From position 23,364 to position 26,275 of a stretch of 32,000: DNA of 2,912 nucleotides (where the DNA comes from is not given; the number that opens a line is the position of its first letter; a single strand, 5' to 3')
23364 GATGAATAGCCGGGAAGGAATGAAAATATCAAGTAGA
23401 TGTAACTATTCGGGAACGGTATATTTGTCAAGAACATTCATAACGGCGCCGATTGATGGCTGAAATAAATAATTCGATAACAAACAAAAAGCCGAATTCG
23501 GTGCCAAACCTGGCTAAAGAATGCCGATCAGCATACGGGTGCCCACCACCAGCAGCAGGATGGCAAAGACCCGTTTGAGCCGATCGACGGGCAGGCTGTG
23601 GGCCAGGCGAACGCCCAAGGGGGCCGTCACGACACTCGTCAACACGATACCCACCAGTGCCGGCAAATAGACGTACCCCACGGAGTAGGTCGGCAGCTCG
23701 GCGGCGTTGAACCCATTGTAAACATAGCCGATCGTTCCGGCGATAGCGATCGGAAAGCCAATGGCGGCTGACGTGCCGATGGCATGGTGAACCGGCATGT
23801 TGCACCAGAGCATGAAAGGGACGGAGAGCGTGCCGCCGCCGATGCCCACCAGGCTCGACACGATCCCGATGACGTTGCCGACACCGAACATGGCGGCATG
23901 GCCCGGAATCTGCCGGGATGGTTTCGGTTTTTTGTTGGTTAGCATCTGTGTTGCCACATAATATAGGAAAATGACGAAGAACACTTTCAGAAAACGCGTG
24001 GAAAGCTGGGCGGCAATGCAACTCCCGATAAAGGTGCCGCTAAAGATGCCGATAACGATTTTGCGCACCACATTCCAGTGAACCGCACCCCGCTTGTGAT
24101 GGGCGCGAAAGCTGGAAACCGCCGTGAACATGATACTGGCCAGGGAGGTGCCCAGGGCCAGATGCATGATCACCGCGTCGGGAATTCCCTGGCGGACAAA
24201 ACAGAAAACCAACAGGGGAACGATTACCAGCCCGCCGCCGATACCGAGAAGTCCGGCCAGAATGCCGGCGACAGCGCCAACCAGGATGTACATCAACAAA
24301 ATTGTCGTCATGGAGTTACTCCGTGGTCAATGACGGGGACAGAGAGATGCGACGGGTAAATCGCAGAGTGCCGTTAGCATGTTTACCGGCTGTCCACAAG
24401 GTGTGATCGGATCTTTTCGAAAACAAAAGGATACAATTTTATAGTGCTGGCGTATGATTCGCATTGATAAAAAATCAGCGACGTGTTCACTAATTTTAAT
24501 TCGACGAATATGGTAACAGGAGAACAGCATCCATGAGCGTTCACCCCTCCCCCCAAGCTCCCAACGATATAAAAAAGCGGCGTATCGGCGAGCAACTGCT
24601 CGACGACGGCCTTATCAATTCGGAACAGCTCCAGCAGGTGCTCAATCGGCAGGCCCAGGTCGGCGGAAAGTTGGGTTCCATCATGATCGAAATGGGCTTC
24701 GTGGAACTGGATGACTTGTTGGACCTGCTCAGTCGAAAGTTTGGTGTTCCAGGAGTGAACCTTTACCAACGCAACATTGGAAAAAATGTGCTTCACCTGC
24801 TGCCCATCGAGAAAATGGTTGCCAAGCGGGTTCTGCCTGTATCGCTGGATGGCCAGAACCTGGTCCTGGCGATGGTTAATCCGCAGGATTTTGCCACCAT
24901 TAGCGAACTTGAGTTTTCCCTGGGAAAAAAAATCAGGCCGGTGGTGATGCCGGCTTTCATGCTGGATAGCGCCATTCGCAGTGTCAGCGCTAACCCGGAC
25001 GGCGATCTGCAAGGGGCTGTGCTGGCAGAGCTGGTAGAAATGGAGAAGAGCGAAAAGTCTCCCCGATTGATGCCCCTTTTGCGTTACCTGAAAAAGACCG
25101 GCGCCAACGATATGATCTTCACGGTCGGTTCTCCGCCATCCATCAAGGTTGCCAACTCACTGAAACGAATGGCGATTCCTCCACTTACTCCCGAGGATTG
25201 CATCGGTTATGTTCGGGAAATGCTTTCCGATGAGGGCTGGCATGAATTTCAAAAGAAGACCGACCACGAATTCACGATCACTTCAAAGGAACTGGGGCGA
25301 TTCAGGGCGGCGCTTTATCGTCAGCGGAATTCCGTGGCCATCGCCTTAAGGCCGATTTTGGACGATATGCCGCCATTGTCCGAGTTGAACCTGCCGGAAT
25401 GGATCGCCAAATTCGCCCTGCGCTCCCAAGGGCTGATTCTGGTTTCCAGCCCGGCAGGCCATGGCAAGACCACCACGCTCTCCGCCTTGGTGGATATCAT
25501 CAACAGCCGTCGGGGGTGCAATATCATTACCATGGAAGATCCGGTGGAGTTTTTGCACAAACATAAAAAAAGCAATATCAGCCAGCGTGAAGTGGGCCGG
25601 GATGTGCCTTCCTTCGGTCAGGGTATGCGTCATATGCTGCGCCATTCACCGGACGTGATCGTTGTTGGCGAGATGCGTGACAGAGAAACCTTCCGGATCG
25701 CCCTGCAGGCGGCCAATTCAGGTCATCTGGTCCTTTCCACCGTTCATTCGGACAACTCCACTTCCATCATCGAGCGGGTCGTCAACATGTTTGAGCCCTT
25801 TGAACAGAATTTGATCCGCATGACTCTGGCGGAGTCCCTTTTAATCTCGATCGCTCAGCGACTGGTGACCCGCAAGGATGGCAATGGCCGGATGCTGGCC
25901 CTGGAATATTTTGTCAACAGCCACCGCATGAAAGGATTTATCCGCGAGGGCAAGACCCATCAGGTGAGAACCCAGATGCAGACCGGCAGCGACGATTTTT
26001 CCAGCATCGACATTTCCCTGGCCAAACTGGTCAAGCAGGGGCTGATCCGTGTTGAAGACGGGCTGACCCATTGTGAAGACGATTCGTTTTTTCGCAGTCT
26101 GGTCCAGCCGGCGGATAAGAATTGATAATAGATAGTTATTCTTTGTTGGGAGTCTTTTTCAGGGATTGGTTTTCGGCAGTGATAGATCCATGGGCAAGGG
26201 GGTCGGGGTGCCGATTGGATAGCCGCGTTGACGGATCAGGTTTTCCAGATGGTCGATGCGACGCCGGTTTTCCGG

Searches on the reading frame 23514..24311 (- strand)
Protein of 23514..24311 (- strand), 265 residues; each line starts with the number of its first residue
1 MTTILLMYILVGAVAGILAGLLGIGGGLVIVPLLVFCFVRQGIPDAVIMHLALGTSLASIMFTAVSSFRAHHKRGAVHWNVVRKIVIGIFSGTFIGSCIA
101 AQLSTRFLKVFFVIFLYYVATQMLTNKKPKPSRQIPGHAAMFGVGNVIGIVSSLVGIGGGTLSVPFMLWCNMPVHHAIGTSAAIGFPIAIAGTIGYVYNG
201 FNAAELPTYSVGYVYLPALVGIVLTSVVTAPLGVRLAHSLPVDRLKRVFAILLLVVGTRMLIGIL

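Call 18: search_protein_families(library=pfam, proteins=[window:23514-24311:-])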
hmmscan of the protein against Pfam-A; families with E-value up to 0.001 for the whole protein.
window:23514-24311:- (265 aa): 1 family
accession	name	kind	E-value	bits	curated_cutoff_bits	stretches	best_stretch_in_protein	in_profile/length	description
PF01925.25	TauE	-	7.1e-60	203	32.6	1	8-260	1-237/237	Sulfite exporter TauE/SafE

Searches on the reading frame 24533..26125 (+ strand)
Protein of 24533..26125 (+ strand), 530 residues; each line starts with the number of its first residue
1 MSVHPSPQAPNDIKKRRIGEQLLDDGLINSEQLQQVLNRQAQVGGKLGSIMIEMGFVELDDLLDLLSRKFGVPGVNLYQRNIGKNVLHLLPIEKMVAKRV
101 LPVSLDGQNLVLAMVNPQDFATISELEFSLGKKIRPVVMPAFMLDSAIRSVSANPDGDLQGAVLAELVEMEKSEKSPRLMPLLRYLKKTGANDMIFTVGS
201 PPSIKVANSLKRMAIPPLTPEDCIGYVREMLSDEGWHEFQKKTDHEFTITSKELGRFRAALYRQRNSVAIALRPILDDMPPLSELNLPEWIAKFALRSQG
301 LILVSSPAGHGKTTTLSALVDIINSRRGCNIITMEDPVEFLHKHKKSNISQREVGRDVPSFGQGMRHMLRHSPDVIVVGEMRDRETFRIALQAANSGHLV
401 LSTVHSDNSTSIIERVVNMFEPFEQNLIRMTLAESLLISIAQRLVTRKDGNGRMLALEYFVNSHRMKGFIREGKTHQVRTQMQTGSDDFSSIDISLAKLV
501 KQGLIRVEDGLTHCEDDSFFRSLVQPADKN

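Call 18: search_protein_families(library=pfam, proteins=[window:24533-26125:+])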
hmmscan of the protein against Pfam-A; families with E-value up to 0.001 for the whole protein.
window:24533-26125:+ (530 aa): 2 families
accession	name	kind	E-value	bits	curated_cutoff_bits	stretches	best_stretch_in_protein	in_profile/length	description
PF00437.27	T2SSE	-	1.2e-41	143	24.9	1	291-453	134-286/370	Type II/IV secretion system protein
PF05157.20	MshEN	-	1.2e-16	60.9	23.1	1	70-154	1-86/90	MshEN domain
